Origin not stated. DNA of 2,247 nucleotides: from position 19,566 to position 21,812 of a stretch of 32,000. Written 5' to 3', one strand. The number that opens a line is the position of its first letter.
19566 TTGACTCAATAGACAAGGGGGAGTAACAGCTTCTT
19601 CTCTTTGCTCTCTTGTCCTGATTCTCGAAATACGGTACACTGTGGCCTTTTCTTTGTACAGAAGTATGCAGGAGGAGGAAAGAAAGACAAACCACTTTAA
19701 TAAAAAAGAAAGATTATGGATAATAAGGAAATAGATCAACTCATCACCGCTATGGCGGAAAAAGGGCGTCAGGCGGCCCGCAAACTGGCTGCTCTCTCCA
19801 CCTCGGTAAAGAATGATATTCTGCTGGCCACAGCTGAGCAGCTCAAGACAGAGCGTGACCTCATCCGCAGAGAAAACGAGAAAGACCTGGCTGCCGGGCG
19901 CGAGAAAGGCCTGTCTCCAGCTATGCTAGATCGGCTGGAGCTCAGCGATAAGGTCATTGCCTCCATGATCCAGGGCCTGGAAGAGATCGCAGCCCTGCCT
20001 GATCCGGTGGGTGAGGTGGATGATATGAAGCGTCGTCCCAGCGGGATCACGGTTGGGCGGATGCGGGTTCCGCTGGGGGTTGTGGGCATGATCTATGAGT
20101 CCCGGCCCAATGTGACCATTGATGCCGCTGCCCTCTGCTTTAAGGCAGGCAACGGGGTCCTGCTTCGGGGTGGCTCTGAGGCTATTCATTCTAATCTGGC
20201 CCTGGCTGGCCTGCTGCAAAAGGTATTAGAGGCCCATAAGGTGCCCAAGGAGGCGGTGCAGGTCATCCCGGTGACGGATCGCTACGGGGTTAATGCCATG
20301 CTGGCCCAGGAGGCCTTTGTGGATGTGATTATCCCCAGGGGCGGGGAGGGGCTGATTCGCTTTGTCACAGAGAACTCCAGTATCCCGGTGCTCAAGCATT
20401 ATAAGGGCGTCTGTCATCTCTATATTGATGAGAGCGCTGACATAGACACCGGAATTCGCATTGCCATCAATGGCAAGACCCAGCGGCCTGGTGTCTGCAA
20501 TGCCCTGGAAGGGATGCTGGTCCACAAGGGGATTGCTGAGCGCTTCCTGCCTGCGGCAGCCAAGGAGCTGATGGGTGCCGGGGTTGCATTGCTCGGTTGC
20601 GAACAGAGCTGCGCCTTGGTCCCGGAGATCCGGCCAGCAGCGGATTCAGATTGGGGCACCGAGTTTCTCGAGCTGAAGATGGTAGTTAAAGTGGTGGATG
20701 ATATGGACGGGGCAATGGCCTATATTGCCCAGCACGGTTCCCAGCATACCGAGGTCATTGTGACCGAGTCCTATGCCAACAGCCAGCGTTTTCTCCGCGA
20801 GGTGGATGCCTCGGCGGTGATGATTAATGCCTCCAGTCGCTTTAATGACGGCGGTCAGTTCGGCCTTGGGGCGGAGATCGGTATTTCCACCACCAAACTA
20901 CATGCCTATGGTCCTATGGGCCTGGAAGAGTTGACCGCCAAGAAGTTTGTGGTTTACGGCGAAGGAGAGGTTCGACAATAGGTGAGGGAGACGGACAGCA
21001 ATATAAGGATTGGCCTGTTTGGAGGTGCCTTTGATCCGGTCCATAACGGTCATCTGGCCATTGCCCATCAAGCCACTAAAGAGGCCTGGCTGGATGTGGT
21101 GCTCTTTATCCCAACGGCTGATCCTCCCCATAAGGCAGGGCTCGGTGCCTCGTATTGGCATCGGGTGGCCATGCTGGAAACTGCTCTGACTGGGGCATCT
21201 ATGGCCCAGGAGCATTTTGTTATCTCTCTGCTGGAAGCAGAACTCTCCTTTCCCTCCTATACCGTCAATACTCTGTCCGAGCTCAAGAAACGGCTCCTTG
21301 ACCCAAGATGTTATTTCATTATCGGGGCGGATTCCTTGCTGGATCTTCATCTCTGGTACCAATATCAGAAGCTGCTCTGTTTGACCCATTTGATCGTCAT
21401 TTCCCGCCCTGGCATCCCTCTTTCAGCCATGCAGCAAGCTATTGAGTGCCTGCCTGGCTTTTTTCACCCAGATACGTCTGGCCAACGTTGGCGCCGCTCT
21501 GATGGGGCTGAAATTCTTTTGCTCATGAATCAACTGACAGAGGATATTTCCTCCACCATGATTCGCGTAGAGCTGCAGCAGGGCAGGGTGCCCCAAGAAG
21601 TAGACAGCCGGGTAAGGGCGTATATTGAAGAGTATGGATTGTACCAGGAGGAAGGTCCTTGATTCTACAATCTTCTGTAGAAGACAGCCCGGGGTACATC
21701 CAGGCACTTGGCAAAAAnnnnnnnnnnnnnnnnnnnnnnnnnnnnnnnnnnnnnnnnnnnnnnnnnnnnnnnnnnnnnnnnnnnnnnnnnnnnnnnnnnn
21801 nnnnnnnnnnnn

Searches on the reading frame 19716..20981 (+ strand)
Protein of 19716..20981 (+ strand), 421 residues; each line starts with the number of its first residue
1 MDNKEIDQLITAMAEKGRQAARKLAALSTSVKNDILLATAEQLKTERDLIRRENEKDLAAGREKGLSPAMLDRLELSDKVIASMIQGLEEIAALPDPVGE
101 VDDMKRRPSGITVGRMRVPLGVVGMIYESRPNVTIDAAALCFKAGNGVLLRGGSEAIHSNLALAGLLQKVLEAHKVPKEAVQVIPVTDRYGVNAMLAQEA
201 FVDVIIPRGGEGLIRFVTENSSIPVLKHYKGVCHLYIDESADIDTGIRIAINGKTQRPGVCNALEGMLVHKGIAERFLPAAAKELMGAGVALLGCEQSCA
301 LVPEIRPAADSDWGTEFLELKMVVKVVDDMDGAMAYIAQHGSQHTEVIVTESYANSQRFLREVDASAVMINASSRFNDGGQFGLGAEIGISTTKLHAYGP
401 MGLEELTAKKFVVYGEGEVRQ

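Call 16: search_protein_families(library=pfam, proteins=[window:19716-20981:+], max_evalue=0.001)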
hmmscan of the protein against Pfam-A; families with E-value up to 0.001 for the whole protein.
window:19716-20981:+ (421 aa): 1 family
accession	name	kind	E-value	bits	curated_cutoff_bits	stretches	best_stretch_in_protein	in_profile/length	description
PF00171.27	Aldedh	-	2.2e-16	59.9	23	1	10-284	31-292/461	Aldehyde dehydrogenase family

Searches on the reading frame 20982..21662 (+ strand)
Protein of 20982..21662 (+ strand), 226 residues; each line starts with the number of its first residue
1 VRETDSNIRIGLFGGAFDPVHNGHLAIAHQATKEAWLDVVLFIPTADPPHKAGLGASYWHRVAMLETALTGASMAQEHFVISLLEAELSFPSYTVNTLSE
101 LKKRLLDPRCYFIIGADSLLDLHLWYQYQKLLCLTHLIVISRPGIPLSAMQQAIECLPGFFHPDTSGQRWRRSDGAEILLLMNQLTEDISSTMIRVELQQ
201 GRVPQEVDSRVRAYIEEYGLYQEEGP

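Call 16: search_protein_families(library=pfam, proteins=[window:20982-21662:+], max_evalue=0.001)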
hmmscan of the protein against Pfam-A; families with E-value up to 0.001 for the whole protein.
window:20982-21662:+ (226 aa): 1 family
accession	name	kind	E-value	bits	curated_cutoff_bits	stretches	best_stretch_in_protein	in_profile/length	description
PF01467.32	CTP_transf_like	-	1.9e-24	86.8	21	1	12-195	1-131/133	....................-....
